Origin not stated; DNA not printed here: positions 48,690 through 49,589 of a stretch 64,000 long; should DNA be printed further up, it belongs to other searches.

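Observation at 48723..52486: Operon of three translationally coupled paralogous isochorismatase-like cysteine hydrolases plus an OafA-type acyltransferase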

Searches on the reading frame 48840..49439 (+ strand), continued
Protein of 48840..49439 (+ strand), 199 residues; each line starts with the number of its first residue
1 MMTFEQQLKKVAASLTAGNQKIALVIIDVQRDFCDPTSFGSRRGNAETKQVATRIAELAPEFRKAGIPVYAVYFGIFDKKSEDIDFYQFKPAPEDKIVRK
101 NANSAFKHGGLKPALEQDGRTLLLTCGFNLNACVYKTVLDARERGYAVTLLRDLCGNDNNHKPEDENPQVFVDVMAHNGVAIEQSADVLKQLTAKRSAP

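Call 16: find_related_loci(query=A1, collection=genome_contigs, flank=8000)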
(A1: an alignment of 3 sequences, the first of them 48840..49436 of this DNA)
Query A1 (199 aa) in genome_contigs; peptide patterns used: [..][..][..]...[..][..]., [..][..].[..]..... (x = any residue, [..] = any of these).
599 stretches matched a pattern (row limit reached: there are more); 181 encode a relative of the query (tblastn E <= 1e-3); the best 80 are kept; 80 distinct loci.
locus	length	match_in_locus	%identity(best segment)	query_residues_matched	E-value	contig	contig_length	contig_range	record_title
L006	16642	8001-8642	48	2-199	1e-57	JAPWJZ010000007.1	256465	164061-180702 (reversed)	MAG: Micavibrio sp. isolate Chal_Metagen_Bin5 11628, whole genome shotgun sequence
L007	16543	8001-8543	47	6-193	2e-52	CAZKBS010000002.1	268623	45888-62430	MAG TPA_asm: uncultured Micavibrio sp. isolate SRP290908_co2_99 genome assembly, contig: NODE_26_length_268623_cov_32.95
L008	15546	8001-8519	52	22-199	2e-52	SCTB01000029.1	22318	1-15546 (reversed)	MAG: Alphaproteobacteria bacterium isolate FW300_bin.31 FW300_bin.31-30598, whole genome shotgun sequence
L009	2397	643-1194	47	9-199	5e-52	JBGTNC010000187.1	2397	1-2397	MAG: Alphaproteobacteria bacterium isolate JTS-RE379 k141_2423679, whole genome shotgun sequence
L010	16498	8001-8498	50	23-193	2e-51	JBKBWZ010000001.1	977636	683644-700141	MAG: Alphaproteobacteria bacterium isolate 21H_022.bin.44 NODE_2_length_977636_cov_9.062657, whole genome shotgun sequen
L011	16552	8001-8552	48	10-199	4e-51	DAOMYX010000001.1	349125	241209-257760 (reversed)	MAG TPA_asm: Alphaproteobacteria bacterium isolate AMR_MDS_5615 NODE_4_length_349125_cov_21.413198, whole genome shotgun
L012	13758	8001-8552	48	10-199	4e-51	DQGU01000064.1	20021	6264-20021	MAG TPA_asm: Rhodospirillaceae bacterium isolate UBA8982 contig_3582, whole genome shotgun sequence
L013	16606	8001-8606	45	1-195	3e-50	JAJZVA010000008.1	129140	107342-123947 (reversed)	MAG: Proteobacteria bacterium isolate SKS4.bin7 NODE_200_length_129140_cov_11.795261, whole genome shotgun sequence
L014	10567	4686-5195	52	24-199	9e-50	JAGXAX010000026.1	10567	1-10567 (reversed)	MAG: Alphaproteobacteria bacterium isolate REEB87 contig-150_8376, whole genome shotgun sequence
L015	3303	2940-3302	56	22-145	5e-41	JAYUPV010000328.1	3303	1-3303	MAG: Alphaproteobacteria bacterium isolate GL11_Down_metabinner_1 GL11_Down_metabinner_1_327, whole genome shotgun seque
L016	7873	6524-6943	34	25-162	6e-20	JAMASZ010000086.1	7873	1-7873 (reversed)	MAG: Alphaproteobacteria bacterium isolate g1_MAG_00008 g1_MAG_00008_000000000086, whole genome shotgun sequence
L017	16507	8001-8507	27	15-153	4e-14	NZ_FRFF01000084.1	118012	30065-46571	Nocardiopsis sp. JB363, whole genome shotgun sequence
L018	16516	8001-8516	29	12-153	1e-13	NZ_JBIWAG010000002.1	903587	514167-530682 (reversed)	Curtobacterium sp. NPDC098951 NPDC098951_367_D1.ctg-0002, whole genome shotgun sequence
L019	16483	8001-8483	30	23-153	3e-13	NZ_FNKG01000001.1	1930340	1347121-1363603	Curtobacterium sp. UNCCL20, whole genome shotgun sequence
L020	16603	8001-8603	27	10-188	4e-13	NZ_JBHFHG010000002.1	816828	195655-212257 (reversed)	Herbiconiux liukaitaii strain P20 Scaffold1_2, whole genome shotgun sequence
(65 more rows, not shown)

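Call 21: find_encoding_contigs(protein=P0004, flank=6000, max_places=4)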
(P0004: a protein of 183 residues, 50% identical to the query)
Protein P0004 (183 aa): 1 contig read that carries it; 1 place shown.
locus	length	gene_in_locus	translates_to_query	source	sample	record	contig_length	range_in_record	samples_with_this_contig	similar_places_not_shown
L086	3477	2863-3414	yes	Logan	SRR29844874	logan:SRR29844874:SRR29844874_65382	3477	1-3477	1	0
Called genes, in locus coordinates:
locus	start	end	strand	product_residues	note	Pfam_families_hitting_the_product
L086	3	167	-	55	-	?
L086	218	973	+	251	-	PF01209:Ubie_methyltran, PF13489:Methyltransf_23, PF13847:Methyltransf_31, PF08241:Methyltransf_11, PF08242:Methyltransf_12, PF13649:Methyltransf_25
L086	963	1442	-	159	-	-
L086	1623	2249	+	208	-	PF00857:Isochorismatase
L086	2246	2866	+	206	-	PF00857:Isochorismatase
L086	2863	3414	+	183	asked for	PF00857:Isochorismatase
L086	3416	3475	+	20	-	?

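Call 22: find_encoding_contigs(protein=P0006, flank=8000, max_places=3)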
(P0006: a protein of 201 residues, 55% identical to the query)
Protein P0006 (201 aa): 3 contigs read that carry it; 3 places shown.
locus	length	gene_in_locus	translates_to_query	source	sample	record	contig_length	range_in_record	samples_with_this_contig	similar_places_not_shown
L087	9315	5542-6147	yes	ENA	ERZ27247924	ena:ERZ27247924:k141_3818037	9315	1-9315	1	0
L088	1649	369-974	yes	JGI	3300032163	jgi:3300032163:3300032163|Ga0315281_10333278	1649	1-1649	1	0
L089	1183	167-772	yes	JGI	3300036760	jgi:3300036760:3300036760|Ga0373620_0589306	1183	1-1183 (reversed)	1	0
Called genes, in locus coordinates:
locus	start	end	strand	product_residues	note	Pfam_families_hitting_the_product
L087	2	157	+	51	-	?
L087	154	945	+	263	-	PF03372:Exo_endo_phos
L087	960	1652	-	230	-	-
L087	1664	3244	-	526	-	PF03023:MurJ, PF01554:MatE (weak)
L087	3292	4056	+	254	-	PF01209:Ubie_methyltran, PF13489:Methyltransf_23, PF13847:Methyltransf_31, PF08241:Methyltransf_11, PF08242:Methyltransf_12, PF13649:Methyltransf_25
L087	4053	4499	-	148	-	-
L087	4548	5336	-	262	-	PF00561:Abhydrolase_1, PF12146:Hydrolase_4, PF12697:Abhydrolase_6 (weak), PF20408:Abhydrolase_11 (faint)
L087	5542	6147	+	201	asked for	PF00857:Isochorismatase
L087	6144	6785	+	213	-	PF00857:Isochorismatase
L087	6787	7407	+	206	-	PF00857:Isochorismatase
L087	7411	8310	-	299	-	PF03462:PCRF, PF00472:RF-1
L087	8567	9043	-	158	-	PF01965:DJ-1_PfpI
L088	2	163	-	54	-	?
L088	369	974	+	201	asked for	PF00857:Isochorismatase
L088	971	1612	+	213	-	PF00857:Isochorismatase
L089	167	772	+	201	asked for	PF00857:Isochorismatase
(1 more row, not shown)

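Call 23: find_encoding_contigs(protein=P0007, flank=8000, max_places=3)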
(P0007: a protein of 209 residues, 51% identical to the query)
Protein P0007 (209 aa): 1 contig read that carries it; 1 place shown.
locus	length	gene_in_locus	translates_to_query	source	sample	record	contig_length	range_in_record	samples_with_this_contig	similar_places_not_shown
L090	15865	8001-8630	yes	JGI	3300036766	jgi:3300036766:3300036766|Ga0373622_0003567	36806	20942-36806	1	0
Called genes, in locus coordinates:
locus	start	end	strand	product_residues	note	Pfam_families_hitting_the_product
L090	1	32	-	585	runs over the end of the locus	PF03485:Arg_tRNA_synt_N, PF00750:tRNA-synt_1d, PF00133:tRNA-synt_1 (faint), PF01406:tRNA-synt_1e (faint), PF01921:tRNA-synt_1f (faint), PF05746:DALR_1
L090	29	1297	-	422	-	PF08668:HDOD (faint), PF01966:HD, PF13286:HD_assoc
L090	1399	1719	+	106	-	PF01521:Fe-S_biosyn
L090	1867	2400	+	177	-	-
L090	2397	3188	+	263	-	PF03372:Exo_endo_phos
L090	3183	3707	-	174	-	-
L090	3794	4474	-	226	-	-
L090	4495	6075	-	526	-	PF03023:MurJ, PF01554:MatE (weak)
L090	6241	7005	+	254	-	PF01209:Ubie_methyltran, PF13489:Methyltransf_23, PF13847:Methyltransf_31, PF08241:Methyltransf_11, PF08242:Methyltransf_12, PF13649:Methyltransf_25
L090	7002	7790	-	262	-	PF00561:Abhydrolase_1 (weak), PF12146:Hydrolase_4, PF12697:Abhydrolase_6 (weak)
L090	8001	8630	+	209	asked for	PF00857:Isochorismatase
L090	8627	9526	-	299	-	PF03462:PCRF, PF00472:RF-1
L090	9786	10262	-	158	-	PF01965:DJ-1_PfpI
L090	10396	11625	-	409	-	PF00438:S-AdoMet_synt_N, PF02772:S-AdoMet_synt_M, PF02773:S-AdoMet_synt_C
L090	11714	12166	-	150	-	PF13560:HTH_31, PF01381:HTH_3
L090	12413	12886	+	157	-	PF00692:dUTPase, PF22769:DCD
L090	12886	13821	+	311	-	PF00291:PALP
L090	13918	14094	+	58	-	-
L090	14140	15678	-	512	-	PF10423:AMNp_N, PF01048:PNP_UDP_1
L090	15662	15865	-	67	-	?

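Call 35: predict_structure(alignment_id=A2)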
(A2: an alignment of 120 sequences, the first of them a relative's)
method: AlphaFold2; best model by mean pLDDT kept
length: 199 residues; sequences in the alignment: 120
mean_pLDDT: 91.4   pTM: 0.89
mean pLDDT of the five models: 91.4, 91.4, 91.1, 90.9, 90.1
residues with pLDDT >= 90: 157; 70-90: 28; 50-70: 13; < 50: 1
segments of 3 or more residues with pLDDT < 50: none
pLDDT, mean of each block of 10 residues (from residue 1): 73 58 97 90 93 98 96 96 96 98 94 97 97 97 97 96 80 97 96 82
secondary structure, 60 per line:
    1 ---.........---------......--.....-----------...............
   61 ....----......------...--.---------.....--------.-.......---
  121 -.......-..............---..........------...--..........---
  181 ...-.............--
elements in order: H4-12 E22-27 H31-34 H46-64 E69-74 E96-100 H111-117 E122-128 H130-143 E147-156 H168-177 E181-183 H185-197
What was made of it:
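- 48840..49439 (+): IsoA, 199 aa: isochorismatase-like cysteine hydrolase with D28/K100/C133. AF2 model pLDDT 91.4 (call 35).
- On Isochorismatase-like hydrolase superfamily (Pfam PF00857): AF2 model of IsoA has pLDDT 91.4 and pTM 0.89 (call 35).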

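Call 38: fold_search(model_id=the predicted structure, library=pdb)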
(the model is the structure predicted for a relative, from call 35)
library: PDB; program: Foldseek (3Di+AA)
matches with E <= 10: 1515; with E <= 0.001: 140
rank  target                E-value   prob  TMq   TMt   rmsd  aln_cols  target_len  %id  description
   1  1j2r_A                3.6e-13  1.00  0.67  0.71   5.5       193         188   20  Crystal structure of Escherichia coli gene product Yecd at 1.3 A resolution (released 2004-01-27)
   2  8cib_A                4.4e-13  1.00  0.68  0.69   4.4       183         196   24  Structural and functional analysis of the Pseudomonas aeruginosa PA1677 protein (released 2023-12-20)
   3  1j2r_B                5.7e-13  1.00  0.66  0.71   5.4       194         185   20  Crystal structure of Escherichia coli gene product Yecd at 1.3 A resolution (released 2004-01-27)
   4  1j2r_C                8.8e-13  1.00  0.67  0.71   5.6       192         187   20  Crystal structure of Escherichia coli gene product Yecd at 1.3 A resolution (released 2004-01-27)
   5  6xix_A                1.1e-12  1.00  0.68  0.63   5.4       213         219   21  Triuret Hydrolase (TrtA) from Herbaspirillum sp. BH-1 (released 2020-11-18)
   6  6xix_C                1.3e-12  1.00  0.72  0.66   5.1       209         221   20  Triuret Hydrolase (TrtA) from Herbaspirillum sp. BH-1 (released 2020-11-18)
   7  8cib_B                1.4e-12  1.00  0.68  0.69   4.4       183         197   26  Structural and functional analysis of the Pseudomonas aeruginosa PA1677 protein (released 2023-12-20)
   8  3irv                  1.6e-12  1.00  0.71  0.67   4.9       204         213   20  CRYSTAL STRUCTURE OF CYSTEINE HYDROLASE PSPPH_2384 FROM Pseudomonas syringae pv. phaseolicola 1448A (released 2009-09-01)
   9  4h17_A                2.4e-12  1.00  0.67  0.68   4.2       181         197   25  Crystal structure of an isochorismatase (PP1826) from Pseudomonas putida KT2440 at 1.60 A resolution (released 2012-11-14)
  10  4h17_B                2.9e-12  1.00  0.70  0.71   3.2       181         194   23  Crystal structure of an isochorismatase (PP1826) from Pseudomonas putida KT2440 at 1.60 A resolution (released 2012-11-14)
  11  6xj4_D                4.8e-12  1.00  0.70  0.64   5.1       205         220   20  Triuret Hydrolase (TrtA) from Herbaspirillum sp. BH-1 C162S bound with biuret (released 2020-11-18)
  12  6xjm_A                5.1e-12  1.00  0.73  0.65   4.7       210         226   20  Biuret Hydrolase (BiuH) from Rhodococcus sp. Mel C169S bound with biuret (released 2020-11-18)
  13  8bkd_E                6.9e-12  1.00  0.73  0.65   4.0       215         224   15  structure of RutB (released 2023-01-25)
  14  5bk6_A                7.4e-12  1.00  0.70  0.61   4.5       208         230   18  Structural and biochemical characterization of a non-canonical biuret hydrolase (BiuH) from the cyanuric acid cataboli (released 2018-02-21)
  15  6xix_D                7.9e-12  1.00  0.71  0.65   4.3       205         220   20  Triuret Hydrolase (TrtA) from Herbaspirillum sp. BH-1 (released 2020-11-18)
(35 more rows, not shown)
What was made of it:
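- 48840..49439 (+): Foldseek to YecD, PA1677, TrtA, BiuH and RutB gives TM 0.65-0.73 at 15-26% identity (call 38).
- On Isochorismatase-like hydrolase superfamily (Pfam PF00857): 140 PDB matches have E <= 1e-3, and the 50 top-ranked shown are all family members (call 38).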

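Call 40: find_encoding_contigs(protein=P0085, flank=5000, max_places=1)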
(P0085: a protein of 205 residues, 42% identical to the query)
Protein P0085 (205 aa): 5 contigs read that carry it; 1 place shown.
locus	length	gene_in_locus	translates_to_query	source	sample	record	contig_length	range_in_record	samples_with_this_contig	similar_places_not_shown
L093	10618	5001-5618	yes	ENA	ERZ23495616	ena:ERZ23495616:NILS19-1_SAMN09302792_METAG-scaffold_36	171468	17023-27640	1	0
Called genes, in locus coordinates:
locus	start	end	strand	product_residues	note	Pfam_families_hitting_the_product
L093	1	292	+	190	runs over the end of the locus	PF02390:Methyltransf_4 (weak), PF13847:Methyltransf_31 (weak), PF13649:Methyltransf_25 (weak)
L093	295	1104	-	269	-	PF00494:SQS_PSY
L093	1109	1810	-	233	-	-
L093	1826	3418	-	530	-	PF03023:MurJ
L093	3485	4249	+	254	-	PF01209:Ubie_methyltran, PF13489:Methyltransf_23, PF13847:Methyltransf_31, PF08241:Methyltransf_11, PF08242:Methyltransf_12, PF13649:Methyltransf_25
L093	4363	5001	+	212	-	PF00857:Isochorismatase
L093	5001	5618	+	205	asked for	PF00857:Isochorismatase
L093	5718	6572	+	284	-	-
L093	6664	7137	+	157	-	PF00692:dUTPase, PF22769:DCD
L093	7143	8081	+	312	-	PF00291:PALP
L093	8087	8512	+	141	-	PF08327:AHSA1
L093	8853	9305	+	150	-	-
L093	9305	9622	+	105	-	-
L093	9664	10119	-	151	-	-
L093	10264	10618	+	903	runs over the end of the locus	PF01624:MutS_I, PF05188:MutS_II, PF05192:MutS_III, PF05190:MutS_IV, PF00488:MutS_V, PF27441:MutS_C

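Call 41: find_encoding_contigs(protein=P0110, flank=5000, max_places=1)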
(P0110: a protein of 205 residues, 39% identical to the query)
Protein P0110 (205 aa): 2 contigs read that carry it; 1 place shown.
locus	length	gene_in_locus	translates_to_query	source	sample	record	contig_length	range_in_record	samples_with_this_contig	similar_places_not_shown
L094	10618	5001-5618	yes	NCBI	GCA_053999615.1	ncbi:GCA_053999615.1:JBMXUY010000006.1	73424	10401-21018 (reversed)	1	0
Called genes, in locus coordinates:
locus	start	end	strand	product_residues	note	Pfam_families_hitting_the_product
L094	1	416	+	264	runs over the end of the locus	PF03372:Exo_endo_phos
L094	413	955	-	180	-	-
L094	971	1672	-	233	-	-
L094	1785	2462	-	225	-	-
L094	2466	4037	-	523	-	PF03023:MurJ, PF13440:Polysacc_synt_3 (faint)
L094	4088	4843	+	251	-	PF01209:Ubie_methyltran, PF13489:Methyltransf_23, PF13847:Methyltransf_31, PF08241:Methyltransf_11, PF08242:Methyltransf_12, PF13649:Methyltransf_25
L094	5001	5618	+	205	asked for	PF00857:Isochorismatase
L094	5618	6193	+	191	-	PF00857:Isochorismatase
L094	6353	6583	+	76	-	-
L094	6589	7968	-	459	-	-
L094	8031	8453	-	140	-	PF00072:Response_reg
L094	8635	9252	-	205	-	PF00163:Ribosomal_S4, PF01479:S4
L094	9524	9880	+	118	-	-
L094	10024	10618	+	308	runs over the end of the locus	-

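Call 42: find_encoding_contigs(protein=P0096, flank=5000, max_places=1)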
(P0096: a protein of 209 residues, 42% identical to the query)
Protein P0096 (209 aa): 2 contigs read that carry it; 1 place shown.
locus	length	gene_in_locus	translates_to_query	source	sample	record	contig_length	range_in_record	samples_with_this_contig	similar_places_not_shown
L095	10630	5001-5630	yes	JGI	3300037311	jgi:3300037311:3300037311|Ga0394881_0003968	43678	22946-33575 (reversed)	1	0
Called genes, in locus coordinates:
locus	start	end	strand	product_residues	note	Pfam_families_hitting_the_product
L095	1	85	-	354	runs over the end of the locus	PF14696:Glyoxalase_5, PF00903:Glyoxalase, PF13669:Glyoxalase_4 (weak)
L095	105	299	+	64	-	-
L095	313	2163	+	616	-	PF00009:GTP_EFTU, PF01926:MMR_HSR1 (weak), PF22042:EF-G_D2 (weak), PF03144:GTP_EFTU_D2, PF00679:EFG_C, PF21018:BipA_C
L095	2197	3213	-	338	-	PF02417:Chromate_transp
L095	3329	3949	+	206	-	PF00857:Isochorismatase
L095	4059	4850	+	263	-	-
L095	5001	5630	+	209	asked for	PF00857:Isochorismatase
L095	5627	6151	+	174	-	PF00857:Isochorismatase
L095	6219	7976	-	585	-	PF00270:DEAD, PF04851:ResIII (weak), PF00271:Helicase_C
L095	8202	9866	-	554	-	PF00795:CN_hydrolase, PF02540:NAD_synthase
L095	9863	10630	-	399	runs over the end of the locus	PF02525:Flavodoxin_2, PF03358:FMN_red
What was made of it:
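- L095 has three copies away from ubiE (call 42).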

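Call 50: search_protein_families(library=padloc, proteins=[window:48840-49439:+], max_evalue=0.01)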
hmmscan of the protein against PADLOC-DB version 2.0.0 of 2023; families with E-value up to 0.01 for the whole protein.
window:48840-49439:+ (199 aa): 0 families

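Call 56: find_homologous_proteins(query=P0241, max_evalue=0.001)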
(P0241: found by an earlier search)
Query P0241 (159 aa): 28 proteins with E <= 0.001 among 155 candidates.
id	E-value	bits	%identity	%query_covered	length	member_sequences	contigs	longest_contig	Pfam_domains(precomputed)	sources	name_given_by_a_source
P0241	2.8e-100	351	100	100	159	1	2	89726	-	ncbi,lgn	-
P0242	1.6e-73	264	74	100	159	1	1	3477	-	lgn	-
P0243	2.0e-67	244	66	100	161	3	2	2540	-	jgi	jgi:hypothetical protein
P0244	6.0e-59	216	58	100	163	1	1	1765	-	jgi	jgi:hypothetical protein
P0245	1.6e-53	199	57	100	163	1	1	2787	-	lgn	-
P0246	5.8e-49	184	52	99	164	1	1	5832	-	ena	-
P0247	6.4e-46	174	53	96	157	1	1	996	-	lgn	-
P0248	4.2e-45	171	51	97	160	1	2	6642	-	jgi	jgi:hypothetical protein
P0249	6.7e-45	171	46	99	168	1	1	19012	-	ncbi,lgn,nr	ncbi:MAG: hypothetical protein M3O22_03425 [Pseudomonadota bacterium]|nr:hypothetical protein [Pseud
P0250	7.4e-45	171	52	96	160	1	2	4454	-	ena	-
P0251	2.6e-42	162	52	96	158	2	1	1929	-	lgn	-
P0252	3.1e-42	162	48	99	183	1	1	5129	-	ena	-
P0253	2.7e-41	159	48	95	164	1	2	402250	-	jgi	-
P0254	1.0e-40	157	47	95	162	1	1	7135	-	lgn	-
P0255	1.1e-39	154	54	86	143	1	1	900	-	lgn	-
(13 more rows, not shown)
